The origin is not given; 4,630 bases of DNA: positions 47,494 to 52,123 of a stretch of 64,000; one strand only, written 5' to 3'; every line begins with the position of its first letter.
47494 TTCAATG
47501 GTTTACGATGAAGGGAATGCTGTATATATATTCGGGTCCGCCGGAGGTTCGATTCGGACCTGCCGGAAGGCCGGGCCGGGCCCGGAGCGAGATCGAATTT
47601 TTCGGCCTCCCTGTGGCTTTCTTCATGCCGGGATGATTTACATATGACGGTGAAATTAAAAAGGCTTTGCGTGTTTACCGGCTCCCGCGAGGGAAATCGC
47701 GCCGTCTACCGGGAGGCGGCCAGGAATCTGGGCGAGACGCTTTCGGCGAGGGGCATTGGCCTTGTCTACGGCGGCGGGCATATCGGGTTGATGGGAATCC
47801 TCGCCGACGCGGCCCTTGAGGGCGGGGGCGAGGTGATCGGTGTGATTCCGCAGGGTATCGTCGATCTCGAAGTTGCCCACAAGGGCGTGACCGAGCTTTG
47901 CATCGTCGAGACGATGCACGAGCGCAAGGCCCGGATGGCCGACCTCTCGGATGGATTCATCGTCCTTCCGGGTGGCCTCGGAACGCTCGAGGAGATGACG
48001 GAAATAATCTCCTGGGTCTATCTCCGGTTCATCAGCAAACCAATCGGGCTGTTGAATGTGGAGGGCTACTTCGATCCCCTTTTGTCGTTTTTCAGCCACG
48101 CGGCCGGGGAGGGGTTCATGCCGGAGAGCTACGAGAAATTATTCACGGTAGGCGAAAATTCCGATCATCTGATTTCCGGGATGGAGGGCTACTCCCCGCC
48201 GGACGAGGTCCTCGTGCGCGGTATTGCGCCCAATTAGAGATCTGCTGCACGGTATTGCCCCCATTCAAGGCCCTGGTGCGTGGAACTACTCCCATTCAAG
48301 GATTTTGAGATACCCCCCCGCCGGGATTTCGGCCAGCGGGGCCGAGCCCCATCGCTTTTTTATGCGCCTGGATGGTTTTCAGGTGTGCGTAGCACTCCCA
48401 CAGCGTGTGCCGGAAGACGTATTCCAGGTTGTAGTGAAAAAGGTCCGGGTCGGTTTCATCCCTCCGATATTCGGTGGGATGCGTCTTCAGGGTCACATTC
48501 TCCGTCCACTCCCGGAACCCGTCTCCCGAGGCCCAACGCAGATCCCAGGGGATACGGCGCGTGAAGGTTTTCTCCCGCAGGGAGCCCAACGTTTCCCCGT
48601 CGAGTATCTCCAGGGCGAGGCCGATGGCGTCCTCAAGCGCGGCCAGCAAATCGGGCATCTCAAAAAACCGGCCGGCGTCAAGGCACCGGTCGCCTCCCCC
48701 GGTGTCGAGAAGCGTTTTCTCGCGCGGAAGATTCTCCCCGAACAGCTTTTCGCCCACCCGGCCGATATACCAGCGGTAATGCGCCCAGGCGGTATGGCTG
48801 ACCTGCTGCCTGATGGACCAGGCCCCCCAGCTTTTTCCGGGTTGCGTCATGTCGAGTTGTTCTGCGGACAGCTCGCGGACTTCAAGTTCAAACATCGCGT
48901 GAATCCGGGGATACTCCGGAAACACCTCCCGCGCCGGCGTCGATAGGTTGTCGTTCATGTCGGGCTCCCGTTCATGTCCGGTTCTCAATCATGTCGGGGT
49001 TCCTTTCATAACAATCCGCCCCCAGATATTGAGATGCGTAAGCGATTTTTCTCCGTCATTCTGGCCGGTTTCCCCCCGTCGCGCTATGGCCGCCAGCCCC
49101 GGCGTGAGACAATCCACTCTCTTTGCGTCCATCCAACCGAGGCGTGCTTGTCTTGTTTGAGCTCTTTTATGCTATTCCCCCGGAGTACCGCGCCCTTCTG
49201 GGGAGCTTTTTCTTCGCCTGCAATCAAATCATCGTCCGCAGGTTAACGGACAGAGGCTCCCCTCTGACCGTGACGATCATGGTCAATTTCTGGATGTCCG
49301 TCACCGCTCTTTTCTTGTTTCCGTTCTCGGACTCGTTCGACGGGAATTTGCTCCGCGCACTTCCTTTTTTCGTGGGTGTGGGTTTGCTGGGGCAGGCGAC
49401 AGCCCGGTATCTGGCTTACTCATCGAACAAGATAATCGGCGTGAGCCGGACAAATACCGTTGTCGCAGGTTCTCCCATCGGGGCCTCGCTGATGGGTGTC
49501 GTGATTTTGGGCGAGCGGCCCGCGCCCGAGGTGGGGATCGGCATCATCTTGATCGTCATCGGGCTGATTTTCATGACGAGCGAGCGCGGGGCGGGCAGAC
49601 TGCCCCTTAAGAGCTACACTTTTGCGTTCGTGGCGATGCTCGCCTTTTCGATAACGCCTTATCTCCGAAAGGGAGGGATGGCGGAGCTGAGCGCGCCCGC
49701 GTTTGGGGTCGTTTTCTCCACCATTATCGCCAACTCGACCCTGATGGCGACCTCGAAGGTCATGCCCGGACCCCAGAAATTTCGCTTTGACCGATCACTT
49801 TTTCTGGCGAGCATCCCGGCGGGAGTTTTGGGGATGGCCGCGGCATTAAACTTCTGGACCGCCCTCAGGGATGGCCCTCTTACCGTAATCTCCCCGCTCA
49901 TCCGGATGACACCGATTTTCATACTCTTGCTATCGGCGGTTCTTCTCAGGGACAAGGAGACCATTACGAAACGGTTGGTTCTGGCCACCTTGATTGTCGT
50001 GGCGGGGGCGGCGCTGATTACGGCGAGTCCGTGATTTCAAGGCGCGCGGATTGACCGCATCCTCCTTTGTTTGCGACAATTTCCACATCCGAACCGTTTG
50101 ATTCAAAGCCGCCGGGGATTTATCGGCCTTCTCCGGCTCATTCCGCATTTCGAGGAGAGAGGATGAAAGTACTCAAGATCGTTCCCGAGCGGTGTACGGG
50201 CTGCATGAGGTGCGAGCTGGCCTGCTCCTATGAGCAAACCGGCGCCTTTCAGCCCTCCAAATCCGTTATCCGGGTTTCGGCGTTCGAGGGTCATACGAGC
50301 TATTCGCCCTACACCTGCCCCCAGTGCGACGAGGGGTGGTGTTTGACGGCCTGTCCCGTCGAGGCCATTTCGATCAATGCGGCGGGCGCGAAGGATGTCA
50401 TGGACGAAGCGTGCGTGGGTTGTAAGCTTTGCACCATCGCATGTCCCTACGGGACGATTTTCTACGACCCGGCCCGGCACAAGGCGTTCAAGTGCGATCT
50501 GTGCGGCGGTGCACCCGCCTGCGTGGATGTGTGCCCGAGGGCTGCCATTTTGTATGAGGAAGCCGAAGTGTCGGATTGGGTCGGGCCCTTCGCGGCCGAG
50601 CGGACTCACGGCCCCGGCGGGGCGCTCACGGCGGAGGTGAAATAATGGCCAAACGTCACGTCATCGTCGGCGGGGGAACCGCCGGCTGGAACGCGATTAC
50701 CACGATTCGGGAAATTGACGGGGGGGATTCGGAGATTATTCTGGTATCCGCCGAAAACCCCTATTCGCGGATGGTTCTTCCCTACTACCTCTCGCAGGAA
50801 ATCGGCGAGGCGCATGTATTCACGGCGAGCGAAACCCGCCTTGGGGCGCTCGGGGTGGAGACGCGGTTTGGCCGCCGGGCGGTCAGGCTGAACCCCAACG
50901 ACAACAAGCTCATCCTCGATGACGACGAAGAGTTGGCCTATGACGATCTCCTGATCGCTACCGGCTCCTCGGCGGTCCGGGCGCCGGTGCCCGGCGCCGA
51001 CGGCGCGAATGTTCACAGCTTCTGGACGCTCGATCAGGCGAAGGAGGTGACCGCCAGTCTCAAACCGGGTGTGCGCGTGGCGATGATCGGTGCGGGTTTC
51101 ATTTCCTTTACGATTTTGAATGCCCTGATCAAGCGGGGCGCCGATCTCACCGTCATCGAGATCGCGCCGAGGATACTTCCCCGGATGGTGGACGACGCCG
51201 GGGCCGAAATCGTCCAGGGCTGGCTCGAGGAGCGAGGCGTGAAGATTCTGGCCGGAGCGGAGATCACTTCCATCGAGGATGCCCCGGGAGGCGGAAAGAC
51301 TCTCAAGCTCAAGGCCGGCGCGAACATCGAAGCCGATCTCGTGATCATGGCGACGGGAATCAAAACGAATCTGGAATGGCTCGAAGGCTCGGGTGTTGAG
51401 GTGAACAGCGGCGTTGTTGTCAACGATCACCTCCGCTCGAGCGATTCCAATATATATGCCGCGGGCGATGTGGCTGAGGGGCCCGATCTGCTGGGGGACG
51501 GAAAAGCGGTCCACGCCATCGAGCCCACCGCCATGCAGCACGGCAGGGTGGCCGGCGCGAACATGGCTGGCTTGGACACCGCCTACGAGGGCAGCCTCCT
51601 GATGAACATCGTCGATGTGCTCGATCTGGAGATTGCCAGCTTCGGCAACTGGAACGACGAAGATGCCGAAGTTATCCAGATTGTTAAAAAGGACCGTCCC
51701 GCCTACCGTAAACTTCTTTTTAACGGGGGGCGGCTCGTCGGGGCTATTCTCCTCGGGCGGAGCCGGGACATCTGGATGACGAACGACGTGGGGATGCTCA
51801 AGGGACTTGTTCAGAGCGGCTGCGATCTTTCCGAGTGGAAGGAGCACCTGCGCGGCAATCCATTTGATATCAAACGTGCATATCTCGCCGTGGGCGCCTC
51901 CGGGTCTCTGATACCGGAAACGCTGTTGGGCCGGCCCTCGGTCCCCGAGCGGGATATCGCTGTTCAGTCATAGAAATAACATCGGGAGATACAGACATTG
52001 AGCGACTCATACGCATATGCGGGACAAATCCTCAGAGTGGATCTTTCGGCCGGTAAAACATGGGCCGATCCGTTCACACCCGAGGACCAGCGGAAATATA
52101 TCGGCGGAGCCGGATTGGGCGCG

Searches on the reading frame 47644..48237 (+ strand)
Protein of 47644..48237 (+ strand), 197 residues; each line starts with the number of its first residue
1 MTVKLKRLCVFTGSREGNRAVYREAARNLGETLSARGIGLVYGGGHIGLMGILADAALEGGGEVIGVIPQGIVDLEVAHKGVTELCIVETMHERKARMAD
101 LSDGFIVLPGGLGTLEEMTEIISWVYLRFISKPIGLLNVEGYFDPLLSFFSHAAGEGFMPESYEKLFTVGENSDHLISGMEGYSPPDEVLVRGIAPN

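Call 14: search_protein_families(library=pfam, proteins=[window:47644-48237:+], max_evalue=0.001)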
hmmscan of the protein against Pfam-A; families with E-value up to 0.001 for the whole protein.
window:47644-48237:+ (197 aa): 2 families
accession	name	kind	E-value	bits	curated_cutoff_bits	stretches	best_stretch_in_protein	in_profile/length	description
PF03641.19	Lysine_decarbox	-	1.5e-40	138.9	27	1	50-178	1-129/131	Possible lysine decarboxylase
PF18306.6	LDcluster4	-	1.2e-12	48.1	26.3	1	13-119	8-111/151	SLOG cluster4 family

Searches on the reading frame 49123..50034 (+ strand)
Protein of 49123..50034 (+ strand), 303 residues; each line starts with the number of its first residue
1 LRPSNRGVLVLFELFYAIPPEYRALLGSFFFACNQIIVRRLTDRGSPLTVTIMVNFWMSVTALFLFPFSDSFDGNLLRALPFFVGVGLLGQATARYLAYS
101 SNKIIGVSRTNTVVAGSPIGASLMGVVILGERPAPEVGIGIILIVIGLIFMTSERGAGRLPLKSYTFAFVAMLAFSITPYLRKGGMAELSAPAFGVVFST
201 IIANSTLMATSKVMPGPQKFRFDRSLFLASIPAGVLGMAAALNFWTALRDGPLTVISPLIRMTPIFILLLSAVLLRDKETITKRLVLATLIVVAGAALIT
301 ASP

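Call 14: search_protein_families(library=pfam, proteins=[window:49123-50034:+], max_evalue=0.001)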
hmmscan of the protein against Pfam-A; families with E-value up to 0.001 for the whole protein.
window:49123-50034:+ (303 aa): 2 families
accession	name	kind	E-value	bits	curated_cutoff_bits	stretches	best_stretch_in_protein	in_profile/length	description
PF00892.27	EamA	-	1.9e-24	86.9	28.2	2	24-152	7-134/135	EamA-like transporter family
PF03151.22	TPT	-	1.4e-06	28.3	30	1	34-153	21-137/291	Triose-phosphate Transporter family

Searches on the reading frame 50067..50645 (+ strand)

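Call 14: search_protein_families(library=pfam, proteins=[window:50067-50645:+], max_evalue=0.001)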
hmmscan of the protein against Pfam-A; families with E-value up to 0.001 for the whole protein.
window:50067-50645:+ (192 aa): 14 families
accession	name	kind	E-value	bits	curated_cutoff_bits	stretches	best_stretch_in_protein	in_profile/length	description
PF12837.12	Fer4_6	-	1.1e-15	57.1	25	2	37-55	3-21/24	4Fe-4S binding domain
PF12838.12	Fer4_7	-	2.7e-14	53.8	27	2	84-129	2-51/52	4Fe-4S dicluster domain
PF14697.11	Fer4_21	-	6.2e-13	49.1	35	1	83-128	7-53/59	4Fe-4S dicluster domain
PF00037.32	Fer4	-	7.4e-13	48.2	21.1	2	112-131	4-23/24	4Fe-4S binding domain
PF13187.11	Fer4_9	-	7.7e-13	48.7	27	1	84-130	2-51/52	4Fe-4S dicluster domain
PF25160.1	LdpA_Fe-S-bd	-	3.4e-10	40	27.6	1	84-131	1-43/49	LdpA Fe-S cluster-binding domain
PF13237.11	Fer4_10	-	2.6e-09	37.3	25.5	1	113-157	6-53/53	4Fe-4S dicluster domain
PF12800.12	Fer4_4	-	5.1e-09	36.1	24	1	114-129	2-17/17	4Fe-4S binding domain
PF12797.12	Fer4_2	-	1.2e-08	34.7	24.5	2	37-54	4-21/22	4Fe-4S binding domain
PF13247.11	Fer4_11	-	2.3e-08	34.6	26.2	1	78-161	4-95/100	4Fe-4S dicluster domain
PF13484.11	Fer4_16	-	1.1e-07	33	30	0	146-166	2-22/66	4Fe-4S double cluster binding domain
PF12798.12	Fer4_3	-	3.5e-05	24.7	27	0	116-129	1-14/15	4Fe-4S binding domain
PF13183.11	Fer4_8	-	9e-05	23.4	27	0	36-54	47-65/68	4Fe-4S dicluster domain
PF13534.11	Fer4_17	-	0.00021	22.2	22.2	0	114-129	44-59/61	4Fe-4S dicluster domain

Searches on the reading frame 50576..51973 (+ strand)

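Call 14: search_protein_families(library=pfam, proteins=[window:50576-51973:+], max_evalue=0.001)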
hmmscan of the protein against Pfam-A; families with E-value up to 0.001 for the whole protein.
window:50576-51973:+ (465 aa): 8 families
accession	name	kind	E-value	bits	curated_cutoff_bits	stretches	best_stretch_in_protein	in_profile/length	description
PF07992.20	Pyr_redox_2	-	2.4e-54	185.2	26.1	1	27-305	2-283/291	Pyridine nucleotide-disulphide oxidoreductase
PF00070.33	Pyr_redox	-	1e-12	48.8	22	1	167-239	1-72/82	Pyridine nucleotide-disulphide oxidoreductase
PF18267.7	Rubredoxin_C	-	6.3e-10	39.3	25.9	1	343-394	2-54/70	Rubredoxin NAD+ reductase C-terminal domain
PF04820.20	Trp_halogenase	-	8.9e-06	25.2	21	0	29-60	3-35/458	Tryptophan halogenase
PF13454.12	NAD_binding_9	-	1.4e-05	25.5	21.8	0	222-262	116-154/155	FAD-NAD(P)-binding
PF03486.20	HI0933_like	-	4.9e-05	23.3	50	0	212-262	111-164/244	HI0933-like protein Rossmann domain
PF01266.30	DAO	-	6.9e-05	23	27.9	1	216-273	158-214/353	FAD dependent oxidoreductase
PF01593.30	Amino_oxidase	-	0.00026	20.8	19.8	0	214-262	212-256/443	Flavin containing amine oxidoreductase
